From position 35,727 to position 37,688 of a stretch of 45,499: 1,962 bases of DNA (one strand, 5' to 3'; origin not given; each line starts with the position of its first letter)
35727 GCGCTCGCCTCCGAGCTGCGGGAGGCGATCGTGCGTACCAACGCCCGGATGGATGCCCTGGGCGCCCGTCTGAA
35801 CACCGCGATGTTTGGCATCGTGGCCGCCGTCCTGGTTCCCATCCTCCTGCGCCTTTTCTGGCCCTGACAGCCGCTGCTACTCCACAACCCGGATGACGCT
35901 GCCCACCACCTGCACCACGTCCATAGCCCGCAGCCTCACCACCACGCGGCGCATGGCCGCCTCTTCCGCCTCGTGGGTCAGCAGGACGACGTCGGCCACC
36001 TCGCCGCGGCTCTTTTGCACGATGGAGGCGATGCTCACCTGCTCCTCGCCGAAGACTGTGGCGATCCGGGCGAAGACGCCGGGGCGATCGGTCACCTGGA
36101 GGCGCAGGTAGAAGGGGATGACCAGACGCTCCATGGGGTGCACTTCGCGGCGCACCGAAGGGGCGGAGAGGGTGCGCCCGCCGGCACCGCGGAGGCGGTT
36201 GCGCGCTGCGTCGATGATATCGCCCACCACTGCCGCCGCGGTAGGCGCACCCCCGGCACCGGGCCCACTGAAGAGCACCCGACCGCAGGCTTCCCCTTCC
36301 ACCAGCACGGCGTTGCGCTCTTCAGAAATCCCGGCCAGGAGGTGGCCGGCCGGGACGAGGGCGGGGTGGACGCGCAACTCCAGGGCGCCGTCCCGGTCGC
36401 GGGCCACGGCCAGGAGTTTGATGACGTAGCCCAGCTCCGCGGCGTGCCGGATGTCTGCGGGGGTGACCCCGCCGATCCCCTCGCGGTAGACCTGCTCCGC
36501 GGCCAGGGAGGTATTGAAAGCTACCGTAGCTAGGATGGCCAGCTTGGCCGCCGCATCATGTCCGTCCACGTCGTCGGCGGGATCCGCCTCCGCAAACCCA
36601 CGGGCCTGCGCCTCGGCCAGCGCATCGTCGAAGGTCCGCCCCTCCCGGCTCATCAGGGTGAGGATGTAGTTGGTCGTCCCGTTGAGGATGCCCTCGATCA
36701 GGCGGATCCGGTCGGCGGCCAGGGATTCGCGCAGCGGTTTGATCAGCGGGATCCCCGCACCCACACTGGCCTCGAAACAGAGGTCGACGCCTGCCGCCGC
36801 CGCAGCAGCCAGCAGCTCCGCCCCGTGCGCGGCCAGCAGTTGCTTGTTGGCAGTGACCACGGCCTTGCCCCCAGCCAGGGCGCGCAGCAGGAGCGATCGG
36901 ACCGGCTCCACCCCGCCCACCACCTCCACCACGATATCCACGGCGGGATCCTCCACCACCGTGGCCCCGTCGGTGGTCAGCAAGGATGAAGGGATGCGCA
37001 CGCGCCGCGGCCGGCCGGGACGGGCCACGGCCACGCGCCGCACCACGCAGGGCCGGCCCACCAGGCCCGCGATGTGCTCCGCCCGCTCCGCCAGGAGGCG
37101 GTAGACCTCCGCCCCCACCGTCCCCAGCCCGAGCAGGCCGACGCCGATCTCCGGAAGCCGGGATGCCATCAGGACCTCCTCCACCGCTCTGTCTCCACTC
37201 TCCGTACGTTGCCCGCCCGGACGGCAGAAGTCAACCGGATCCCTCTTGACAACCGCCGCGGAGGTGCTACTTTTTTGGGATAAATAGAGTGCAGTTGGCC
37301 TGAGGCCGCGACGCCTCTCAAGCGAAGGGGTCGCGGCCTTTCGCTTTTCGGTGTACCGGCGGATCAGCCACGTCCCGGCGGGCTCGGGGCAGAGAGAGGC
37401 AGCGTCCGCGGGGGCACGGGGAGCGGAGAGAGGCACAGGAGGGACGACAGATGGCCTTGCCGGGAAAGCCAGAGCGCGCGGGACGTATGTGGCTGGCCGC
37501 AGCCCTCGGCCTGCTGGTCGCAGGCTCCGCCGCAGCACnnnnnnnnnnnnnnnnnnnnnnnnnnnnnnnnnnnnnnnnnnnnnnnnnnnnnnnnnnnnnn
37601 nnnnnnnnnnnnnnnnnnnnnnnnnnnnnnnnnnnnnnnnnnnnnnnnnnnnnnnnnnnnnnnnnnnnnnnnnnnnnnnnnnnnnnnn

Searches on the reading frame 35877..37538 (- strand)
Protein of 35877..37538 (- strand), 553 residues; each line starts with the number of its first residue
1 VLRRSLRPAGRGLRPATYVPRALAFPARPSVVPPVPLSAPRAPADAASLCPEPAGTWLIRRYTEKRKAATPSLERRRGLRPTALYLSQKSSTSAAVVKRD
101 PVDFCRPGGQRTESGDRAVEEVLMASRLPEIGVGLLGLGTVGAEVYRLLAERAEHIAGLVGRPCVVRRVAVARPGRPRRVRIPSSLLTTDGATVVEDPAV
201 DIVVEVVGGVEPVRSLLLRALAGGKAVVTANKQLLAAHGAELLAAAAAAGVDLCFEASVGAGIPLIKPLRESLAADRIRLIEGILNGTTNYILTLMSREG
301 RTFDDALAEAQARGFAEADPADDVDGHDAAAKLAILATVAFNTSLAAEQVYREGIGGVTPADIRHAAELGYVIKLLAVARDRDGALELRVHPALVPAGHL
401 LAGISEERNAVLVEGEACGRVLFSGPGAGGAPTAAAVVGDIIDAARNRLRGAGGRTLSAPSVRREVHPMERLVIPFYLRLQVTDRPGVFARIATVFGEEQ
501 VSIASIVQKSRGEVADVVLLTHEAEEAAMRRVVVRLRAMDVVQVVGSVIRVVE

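Call 11: search_protein_families(library=ncbifam, proteins=[window:35877-37538:-])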
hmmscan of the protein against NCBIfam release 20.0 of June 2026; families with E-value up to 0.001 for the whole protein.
window:35877-37538:- (553 aa): 8 families
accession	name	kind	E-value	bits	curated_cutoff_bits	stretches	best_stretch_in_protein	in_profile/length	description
NF004976.0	PRK06349.1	subfamily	2.4e-156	521.1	205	1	130-552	4-427/430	homoserine dehydrogenase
NF004912.0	PRK06270.1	equivalog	2.5e-73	247.4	373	1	183-447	74-339/343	homoserine dehydrogenase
NF006235.0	PRK08374.1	equivalog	3.8e-52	177.4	451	1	193-445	85-329/336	homoserine dehydrogenase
NF005290.0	PRK06813.1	equivalog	1.6e-39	135.8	286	1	217-449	108-341/346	homoserine dehydrogenase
NF005002.0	PRK06392.1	equivalog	1.3e-26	93.3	296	1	201-442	86-322/329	homoserine dehydrogenase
NF006959.0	PRK09436.1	equivalog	1.3e-26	93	726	1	216-338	563-688/819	bifunctional aspartate kinase/homoserine dehydrogenase I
NF007003.0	PRK09466.1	subfamily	2.8e-15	55.8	582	1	217-338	558-682/810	bifunctional aspartate kinase/homoserine dehydrogenase II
NF006352.0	PRK08577.1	equivalog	5e-05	23.4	140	1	478-545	59-129/136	hypothetical protein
